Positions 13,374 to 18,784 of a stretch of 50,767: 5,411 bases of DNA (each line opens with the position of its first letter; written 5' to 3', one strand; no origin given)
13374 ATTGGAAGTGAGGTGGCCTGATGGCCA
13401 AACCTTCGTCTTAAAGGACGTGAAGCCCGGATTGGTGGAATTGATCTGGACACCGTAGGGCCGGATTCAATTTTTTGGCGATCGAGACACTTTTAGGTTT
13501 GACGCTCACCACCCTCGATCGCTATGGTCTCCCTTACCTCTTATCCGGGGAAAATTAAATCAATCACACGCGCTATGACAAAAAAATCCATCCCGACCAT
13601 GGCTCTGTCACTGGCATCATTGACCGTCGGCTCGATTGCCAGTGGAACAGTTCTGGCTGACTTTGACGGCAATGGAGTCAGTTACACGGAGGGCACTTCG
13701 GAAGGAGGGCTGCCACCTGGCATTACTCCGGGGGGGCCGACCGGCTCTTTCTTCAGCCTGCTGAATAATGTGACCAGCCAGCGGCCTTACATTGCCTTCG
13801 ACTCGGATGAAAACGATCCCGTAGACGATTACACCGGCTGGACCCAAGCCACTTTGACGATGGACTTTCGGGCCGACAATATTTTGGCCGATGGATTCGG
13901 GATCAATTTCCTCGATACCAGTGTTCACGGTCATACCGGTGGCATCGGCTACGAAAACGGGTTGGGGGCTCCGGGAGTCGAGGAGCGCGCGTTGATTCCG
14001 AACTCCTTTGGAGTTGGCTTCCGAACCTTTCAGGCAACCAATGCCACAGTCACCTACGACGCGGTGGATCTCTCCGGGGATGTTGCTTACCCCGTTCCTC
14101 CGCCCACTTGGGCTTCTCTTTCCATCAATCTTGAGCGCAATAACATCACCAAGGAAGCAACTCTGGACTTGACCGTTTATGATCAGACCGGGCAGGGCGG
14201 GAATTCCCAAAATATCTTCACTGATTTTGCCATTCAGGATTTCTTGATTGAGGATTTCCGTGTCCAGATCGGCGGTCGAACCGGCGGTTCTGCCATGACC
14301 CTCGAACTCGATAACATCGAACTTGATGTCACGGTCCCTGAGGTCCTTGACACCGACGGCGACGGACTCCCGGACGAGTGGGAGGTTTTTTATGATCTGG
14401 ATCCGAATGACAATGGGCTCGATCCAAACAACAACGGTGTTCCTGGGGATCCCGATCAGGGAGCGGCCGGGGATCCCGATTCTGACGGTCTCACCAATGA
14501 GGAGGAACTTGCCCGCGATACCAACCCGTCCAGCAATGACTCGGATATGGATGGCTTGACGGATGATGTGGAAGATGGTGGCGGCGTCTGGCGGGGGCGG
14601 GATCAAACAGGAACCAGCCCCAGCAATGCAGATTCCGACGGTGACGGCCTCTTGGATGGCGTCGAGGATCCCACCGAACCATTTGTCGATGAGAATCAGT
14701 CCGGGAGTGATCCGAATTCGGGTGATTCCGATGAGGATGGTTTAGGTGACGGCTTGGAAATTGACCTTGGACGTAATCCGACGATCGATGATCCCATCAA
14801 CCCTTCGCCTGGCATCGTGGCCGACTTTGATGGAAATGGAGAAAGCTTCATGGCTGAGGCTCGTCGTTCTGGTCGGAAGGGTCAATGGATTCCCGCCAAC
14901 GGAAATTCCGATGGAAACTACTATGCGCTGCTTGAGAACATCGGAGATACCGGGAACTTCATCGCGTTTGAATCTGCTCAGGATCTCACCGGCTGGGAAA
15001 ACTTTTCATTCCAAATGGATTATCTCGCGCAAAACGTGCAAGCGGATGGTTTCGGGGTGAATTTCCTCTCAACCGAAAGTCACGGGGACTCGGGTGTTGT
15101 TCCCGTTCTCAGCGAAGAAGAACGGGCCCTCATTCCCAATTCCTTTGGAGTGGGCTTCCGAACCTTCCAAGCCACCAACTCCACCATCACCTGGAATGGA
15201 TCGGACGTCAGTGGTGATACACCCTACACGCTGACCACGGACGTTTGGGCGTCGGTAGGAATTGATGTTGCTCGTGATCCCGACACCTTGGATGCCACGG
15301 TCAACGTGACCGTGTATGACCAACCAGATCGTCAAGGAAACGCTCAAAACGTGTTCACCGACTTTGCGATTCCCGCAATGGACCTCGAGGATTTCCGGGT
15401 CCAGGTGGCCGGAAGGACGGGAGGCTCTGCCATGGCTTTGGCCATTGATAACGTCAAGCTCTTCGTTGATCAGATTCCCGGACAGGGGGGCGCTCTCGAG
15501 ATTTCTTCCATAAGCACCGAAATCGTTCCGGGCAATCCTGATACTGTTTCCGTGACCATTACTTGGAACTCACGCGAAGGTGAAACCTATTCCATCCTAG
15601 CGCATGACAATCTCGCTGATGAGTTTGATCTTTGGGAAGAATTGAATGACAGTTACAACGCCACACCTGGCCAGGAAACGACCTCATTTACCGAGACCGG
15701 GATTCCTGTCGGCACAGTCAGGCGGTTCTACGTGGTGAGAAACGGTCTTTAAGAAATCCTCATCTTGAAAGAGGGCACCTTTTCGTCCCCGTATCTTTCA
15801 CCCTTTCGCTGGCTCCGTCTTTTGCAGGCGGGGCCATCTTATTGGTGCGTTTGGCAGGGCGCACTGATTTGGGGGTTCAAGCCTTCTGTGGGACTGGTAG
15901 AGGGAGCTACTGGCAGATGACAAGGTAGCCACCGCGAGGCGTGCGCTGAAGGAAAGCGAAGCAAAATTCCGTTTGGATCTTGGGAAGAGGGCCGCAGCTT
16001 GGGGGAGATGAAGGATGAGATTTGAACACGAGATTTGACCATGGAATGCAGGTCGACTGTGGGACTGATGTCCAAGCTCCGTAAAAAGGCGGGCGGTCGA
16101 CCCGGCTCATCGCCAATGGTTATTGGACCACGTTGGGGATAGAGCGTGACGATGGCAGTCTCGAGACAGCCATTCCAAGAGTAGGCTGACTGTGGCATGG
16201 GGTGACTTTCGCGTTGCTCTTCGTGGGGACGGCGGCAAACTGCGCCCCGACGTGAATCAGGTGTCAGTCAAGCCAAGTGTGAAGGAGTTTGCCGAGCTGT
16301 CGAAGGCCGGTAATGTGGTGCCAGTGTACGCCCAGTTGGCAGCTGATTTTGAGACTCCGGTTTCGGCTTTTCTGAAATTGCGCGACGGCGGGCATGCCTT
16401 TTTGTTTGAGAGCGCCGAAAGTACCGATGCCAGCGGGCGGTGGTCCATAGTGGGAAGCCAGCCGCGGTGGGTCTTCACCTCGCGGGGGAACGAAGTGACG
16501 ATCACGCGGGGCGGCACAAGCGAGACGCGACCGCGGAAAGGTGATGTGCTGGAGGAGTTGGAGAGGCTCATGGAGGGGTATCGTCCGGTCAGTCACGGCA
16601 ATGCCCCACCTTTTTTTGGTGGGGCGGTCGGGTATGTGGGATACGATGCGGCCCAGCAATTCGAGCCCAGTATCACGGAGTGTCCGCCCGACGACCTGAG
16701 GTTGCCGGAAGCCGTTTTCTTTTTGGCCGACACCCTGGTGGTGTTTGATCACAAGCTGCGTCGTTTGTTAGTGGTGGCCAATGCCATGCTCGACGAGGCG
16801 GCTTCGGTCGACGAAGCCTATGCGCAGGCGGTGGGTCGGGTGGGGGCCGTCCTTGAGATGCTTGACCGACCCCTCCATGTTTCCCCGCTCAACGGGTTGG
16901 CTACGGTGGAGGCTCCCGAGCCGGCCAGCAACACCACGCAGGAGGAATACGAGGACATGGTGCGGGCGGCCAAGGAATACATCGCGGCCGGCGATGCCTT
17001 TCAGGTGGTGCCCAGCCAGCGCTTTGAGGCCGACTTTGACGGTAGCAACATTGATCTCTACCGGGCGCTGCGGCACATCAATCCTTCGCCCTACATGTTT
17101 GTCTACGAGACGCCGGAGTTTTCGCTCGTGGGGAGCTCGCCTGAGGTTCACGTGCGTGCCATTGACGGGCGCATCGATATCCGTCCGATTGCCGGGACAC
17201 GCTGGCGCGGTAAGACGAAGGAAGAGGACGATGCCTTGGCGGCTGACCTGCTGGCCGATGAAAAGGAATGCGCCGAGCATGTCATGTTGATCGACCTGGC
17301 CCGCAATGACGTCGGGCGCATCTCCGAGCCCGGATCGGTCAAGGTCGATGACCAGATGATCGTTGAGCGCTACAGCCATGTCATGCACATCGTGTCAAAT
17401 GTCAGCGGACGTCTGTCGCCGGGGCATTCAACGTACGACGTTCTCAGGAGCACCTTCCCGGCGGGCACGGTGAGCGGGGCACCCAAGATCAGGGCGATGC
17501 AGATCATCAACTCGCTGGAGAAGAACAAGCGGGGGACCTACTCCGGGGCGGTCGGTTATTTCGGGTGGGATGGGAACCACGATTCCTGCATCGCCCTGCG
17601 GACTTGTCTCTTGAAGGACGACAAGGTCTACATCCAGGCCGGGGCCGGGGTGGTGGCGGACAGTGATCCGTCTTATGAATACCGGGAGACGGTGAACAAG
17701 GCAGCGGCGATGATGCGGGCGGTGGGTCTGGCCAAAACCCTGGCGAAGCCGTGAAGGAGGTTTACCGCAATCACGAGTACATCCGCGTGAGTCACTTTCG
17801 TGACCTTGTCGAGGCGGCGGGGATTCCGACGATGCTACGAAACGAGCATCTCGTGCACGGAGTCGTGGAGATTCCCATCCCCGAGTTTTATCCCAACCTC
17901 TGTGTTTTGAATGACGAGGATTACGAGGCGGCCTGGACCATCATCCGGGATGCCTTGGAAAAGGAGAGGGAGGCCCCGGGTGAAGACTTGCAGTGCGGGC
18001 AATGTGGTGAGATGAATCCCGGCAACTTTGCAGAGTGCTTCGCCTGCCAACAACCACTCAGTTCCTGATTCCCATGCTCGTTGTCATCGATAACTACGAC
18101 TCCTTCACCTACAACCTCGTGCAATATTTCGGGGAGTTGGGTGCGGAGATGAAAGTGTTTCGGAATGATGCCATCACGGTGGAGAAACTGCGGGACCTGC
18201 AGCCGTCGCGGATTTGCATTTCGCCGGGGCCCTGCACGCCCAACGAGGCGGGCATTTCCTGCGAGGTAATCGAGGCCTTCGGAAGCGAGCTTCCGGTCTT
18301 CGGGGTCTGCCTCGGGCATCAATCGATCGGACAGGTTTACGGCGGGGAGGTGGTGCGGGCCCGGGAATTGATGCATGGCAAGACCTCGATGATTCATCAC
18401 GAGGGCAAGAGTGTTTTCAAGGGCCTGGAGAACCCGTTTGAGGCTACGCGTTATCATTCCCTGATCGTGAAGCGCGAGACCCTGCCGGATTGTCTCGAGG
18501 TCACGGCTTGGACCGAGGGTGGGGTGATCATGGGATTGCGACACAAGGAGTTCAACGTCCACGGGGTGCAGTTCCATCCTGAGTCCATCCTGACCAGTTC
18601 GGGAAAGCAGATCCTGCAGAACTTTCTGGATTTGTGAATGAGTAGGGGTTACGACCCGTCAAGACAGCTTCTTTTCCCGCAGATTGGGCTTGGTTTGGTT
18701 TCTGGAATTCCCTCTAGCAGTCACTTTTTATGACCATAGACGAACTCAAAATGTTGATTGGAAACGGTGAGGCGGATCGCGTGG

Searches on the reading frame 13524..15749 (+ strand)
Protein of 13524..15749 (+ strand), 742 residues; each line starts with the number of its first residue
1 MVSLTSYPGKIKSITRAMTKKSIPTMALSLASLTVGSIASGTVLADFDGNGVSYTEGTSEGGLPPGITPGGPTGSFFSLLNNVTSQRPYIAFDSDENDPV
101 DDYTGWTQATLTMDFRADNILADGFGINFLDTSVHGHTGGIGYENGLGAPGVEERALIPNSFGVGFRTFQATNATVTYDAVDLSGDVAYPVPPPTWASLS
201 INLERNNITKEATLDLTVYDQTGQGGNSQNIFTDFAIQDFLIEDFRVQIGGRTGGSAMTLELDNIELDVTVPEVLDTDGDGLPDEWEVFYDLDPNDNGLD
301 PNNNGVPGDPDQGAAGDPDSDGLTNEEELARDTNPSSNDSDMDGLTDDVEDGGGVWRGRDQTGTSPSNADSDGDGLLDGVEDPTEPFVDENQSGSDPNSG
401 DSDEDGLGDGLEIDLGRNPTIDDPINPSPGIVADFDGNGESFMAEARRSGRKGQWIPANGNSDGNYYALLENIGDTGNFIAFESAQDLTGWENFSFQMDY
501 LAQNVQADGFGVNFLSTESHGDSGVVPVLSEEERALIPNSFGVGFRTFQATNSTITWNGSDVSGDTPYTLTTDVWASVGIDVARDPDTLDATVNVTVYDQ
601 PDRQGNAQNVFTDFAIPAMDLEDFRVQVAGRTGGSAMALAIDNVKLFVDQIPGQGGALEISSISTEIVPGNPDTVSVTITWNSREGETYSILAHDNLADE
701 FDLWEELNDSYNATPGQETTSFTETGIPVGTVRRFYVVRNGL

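Call 58: search_protein_families(library=pfam, proteins=[window:13524-15749:+], max_evalue=0.0001)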
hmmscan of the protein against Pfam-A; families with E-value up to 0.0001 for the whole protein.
window:13524-15749:+ (742 aa): 1 family
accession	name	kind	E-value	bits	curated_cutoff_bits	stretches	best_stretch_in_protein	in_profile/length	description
PF18884.5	TSP3_bac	-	3.1e-05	24.2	25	0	276-296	1-21/22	Bacterial TSP3 repeat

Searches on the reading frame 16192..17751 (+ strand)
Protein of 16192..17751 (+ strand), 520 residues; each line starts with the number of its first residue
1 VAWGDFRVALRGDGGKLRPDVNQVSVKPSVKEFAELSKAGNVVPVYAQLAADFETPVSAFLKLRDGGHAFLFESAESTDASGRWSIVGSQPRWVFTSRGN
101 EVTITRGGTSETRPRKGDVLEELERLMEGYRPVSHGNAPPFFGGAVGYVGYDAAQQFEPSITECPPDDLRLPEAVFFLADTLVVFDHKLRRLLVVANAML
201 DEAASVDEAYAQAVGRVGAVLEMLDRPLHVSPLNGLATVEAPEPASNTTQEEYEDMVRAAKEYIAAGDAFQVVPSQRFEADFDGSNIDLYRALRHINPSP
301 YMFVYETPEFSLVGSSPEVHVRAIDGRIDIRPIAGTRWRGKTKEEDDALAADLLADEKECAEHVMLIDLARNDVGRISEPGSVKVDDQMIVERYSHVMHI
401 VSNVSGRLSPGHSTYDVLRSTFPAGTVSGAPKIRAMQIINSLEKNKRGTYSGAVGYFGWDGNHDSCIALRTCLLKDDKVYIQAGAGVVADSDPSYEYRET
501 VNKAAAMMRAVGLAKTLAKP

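Call 58: search_protein_families(library=pfam, proteins=[window:16192-17751:+], max_evalue=0.0001)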
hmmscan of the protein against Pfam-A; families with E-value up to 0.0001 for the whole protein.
window:16192-17751:+ (520 aa): 2 families
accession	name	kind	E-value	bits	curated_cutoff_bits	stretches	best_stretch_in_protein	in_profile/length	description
PF00425.24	Chorismate_bind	-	2.5e-91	306.2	27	1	250-503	2-257/257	chorismate binding enzyme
PF04715.19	Anth_synt_I_N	-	5.4e-38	130.9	23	1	53-193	2-139/140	Anthranilate synthase component I, N terminal region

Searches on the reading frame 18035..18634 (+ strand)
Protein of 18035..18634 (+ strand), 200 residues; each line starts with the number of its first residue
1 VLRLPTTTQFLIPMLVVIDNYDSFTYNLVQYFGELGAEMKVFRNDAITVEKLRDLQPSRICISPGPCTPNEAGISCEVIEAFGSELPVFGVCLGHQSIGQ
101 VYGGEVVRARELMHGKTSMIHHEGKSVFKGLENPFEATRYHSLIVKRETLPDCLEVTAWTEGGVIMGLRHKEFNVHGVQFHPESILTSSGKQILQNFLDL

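Call 58: search_protein_families(library=pfam, proteins=[window:18035-18634:+], max_evalue=0.0001)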
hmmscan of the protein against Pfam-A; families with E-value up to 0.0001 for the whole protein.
window:18035-18634:+ (200 aa): 2 families
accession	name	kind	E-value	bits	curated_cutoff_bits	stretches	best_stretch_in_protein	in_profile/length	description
PF00117.34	GATase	-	8.8e-61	205.3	22.8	1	16-198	1-187/190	Glutamine amidotransferase class-I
PF07722.19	Peptidase_C26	-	5.8e-10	39.7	20.5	1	80-183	100-219/219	Peptidase C26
